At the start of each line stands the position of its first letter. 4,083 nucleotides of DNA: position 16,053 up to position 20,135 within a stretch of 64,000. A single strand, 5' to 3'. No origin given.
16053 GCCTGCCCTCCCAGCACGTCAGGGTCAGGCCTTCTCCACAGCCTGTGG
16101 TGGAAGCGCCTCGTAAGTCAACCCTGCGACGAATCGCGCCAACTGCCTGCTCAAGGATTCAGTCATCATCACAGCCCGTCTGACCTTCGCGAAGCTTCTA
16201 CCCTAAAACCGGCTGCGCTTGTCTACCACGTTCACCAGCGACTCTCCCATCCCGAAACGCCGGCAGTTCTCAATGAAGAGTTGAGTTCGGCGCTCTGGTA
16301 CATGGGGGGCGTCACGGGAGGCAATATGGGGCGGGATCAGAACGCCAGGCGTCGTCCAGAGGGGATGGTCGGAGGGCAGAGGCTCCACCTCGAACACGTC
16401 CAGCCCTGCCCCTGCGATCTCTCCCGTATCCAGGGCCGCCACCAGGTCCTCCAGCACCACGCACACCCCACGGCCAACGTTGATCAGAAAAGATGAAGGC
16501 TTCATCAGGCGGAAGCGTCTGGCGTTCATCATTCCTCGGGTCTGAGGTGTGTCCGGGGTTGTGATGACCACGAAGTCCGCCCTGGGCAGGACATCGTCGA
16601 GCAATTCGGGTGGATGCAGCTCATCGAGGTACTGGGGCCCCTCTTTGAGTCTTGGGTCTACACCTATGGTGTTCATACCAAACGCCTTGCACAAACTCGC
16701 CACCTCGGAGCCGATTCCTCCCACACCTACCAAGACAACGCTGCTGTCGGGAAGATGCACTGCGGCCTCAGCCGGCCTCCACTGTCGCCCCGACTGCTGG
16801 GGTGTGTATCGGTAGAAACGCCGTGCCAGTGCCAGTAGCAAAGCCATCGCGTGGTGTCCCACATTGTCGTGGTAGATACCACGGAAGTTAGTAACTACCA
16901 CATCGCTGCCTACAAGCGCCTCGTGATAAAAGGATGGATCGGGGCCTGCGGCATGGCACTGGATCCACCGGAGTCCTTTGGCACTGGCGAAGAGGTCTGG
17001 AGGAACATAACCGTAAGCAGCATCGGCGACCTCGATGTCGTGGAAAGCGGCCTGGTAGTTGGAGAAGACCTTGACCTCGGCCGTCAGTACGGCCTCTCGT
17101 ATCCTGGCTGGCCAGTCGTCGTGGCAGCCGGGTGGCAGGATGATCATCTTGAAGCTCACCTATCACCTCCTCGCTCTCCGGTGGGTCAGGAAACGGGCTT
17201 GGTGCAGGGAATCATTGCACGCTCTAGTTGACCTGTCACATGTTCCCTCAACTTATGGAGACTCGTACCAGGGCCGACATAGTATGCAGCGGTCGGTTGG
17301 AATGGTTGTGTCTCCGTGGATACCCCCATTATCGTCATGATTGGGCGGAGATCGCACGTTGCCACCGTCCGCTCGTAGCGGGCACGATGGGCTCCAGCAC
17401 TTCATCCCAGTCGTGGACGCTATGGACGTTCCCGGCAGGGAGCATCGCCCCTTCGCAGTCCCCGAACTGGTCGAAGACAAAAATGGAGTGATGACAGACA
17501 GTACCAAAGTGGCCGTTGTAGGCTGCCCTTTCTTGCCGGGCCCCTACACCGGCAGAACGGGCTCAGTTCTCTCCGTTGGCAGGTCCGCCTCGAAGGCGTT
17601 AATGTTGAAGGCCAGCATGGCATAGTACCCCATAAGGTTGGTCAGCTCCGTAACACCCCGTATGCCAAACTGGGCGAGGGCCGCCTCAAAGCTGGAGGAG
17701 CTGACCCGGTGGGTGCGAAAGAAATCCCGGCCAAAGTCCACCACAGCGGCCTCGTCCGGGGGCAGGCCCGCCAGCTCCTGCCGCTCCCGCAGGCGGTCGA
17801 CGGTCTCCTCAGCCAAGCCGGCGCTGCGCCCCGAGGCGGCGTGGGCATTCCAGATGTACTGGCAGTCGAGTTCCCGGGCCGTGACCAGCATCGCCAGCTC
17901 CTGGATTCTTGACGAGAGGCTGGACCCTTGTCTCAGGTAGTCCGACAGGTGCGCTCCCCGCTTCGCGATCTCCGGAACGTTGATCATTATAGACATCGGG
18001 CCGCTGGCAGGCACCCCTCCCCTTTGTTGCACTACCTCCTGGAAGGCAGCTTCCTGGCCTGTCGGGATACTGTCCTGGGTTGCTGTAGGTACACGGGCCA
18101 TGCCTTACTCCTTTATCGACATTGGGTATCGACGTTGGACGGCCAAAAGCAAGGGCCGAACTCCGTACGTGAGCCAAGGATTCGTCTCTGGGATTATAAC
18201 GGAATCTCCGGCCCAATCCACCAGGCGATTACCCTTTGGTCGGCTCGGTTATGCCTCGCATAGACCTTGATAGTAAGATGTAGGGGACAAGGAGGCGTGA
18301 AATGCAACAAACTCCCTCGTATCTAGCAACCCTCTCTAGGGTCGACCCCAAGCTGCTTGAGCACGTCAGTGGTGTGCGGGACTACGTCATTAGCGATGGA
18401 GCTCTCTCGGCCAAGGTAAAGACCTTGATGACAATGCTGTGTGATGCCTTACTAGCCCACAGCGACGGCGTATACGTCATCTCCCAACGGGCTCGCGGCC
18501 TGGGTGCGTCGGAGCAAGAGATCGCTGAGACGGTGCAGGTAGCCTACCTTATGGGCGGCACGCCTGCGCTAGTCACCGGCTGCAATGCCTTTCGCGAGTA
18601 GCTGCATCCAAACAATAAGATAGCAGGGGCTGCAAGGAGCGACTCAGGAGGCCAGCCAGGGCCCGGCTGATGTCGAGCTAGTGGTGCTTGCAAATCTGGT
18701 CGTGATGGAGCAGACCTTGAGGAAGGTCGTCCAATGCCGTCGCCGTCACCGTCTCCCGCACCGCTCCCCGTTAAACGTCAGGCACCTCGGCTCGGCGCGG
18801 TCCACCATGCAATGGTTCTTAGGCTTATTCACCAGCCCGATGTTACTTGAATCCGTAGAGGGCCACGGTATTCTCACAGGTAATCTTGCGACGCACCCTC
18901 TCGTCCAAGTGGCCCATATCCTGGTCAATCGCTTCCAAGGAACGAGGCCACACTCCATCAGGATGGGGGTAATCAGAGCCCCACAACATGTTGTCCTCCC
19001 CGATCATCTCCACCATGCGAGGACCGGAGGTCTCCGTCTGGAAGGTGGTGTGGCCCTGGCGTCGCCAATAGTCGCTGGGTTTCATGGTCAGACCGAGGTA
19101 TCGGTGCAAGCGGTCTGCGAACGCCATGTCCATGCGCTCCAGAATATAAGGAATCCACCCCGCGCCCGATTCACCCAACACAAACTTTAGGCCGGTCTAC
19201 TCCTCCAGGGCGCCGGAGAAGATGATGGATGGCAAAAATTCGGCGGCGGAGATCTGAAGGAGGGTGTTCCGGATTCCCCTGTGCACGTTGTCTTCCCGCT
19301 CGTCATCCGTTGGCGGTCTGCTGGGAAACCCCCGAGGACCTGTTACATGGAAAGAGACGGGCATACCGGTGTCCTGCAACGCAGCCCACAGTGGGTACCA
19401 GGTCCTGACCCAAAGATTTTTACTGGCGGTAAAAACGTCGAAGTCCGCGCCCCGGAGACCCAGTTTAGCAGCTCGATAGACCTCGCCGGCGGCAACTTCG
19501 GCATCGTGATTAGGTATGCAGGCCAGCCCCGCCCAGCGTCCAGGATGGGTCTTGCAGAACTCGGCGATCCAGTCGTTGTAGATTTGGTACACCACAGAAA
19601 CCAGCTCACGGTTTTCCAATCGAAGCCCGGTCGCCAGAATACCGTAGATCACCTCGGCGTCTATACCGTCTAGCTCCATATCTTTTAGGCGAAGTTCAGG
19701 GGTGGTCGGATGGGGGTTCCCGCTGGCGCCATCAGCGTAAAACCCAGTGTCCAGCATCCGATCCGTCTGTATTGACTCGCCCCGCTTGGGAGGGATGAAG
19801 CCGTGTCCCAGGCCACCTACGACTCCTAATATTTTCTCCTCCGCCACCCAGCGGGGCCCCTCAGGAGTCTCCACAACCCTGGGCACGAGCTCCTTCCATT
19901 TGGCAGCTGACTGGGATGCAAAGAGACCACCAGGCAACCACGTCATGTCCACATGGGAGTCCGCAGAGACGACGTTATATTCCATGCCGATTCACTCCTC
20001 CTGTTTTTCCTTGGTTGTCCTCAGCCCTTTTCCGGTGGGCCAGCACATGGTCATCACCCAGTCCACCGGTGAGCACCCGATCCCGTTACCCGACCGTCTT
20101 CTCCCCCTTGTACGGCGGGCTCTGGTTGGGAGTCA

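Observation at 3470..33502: About 30 kb bracketed by tRNA-Leu(UAA) and a direct repeat of its 3' half that breaks at the anticodon loop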

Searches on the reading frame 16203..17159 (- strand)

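Call 9: search_protein_families(library=pfam, proteins=[window:16203-17159:-])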
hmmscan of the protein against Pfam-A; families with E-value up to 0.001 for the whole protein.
window:16203-17159:- (318 aa): 2 families
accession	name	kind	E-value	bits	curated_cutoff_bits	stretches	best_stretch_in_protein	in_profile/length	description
PF02826.25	2-Hacid_dh_C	-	2.7e-53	180.4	25.1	1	105-280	1-178/178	D-isomer specific 2-hydroxyacid dehydrogenase, NAD binding domain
PF00899.27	ThiF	-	2.1e-05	24.2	28.1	1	133-167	15-49/238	ThiF family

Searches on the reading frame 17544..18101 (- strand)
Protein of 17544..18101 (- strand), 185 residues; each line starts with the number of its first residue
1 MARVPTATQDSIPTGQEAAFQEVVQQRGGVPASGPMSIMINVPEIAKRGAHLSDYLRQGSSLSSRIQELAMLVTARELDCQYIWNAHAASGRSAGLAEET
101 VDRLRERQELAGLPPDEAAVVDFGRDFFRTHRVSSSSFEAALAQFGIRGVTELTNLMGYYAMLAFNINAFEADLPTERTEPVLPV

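Call 9: search_protein_families(library=pfam, proteins=[window:17544-18101:-])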
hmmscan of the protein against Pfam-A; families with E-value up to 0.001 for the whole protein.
window:17544-18101:- (185 aa): 1 family
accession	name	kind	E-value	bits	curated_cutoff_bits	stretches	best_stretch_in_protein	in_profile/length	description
PF02627.25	CMD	-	5.9e-06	26.6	23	1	43-112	1-71/84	Carboxymuconolactone decarboxylase family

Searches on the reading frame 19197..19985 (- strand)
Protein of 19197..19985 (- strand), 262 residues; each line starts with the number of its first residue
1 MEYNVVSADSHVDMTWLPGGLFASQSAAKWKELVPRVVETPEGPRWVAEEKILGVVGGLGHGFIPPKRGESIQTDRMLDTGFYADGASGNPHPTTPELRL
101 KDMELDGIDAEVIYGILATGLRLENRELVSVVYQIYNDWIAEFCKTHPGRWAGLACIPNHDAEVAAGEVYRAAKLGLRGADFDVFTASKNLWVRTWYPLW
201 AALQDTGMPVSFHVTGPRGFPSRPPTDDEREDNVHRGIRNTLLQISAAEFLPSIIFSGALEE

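Call 9: search_protein_families(library=pfam, proteins=[window:19197-19985:-])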
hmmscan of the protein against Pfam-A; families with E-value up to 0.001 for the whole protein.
window:19197-19985:- (262 aa): 1 family
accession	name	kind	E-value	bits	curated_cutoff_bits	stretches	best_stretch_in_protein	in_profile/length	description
PF04909.20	Amidohydro_2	-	1.5e-10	41.8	26.4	1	113-220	42-147/289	Amidohydrolase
